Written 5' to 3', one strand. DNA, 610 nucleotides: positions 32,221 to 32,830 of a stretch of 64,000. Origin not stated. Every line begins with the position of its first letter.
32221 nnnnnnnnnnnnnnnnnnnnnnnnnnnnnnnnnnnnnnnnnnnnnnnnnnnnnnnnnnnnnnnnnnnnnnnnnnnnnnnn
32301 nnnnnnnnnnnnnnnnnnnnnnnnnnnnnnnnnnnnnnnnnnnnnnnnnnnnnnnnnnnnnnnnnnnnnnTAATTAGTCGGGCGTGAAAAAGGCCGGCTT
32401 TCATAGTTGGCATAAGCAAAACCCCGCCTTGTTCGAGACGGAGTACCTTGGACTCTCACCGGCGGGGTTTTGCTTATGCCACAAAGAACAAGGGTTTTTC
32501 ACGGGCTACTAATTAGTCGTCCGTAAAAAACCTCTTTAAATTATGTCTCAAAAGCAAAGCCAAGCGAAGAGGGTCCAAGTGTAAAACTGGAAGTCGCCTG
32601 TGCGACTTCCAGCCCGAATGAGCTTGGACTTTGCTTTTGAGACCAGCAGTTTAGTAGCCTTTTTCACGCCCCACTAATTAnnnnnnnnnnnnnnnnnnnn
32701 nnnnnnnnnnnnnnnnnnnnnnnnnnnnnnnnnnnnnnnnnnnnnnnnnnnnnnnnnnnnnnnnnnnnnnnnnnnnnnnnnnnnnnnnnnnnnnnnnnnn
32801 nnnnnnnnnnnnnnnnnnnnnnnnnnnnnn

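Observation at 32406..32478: Hairpin units keep a conserved ~30-nt loop while stems differ completely but stay complementary (covariation)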

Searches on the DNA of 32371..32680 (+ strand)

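Call 75: search_dna_similar(query=window:32371-32680:+, collection=plasmids, mode=distant, max_evalue=0.001, max_rows=10)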
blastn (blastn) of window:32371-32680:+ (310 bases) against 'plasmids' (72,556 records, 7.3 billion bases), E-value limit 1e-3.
No match.

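Call 76: search_dna_similar(query=window:32371-32680:+, collection=phages, mode=distant, max_evalue=0.001, max_rows=10)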
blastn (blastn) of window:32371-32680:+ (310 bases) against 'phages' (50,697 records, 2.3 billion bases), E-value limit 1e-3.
No match.
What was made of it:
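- Tried and rejected: Plasmid and phage collections with a two-unit query: no match (calls 75, 76).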
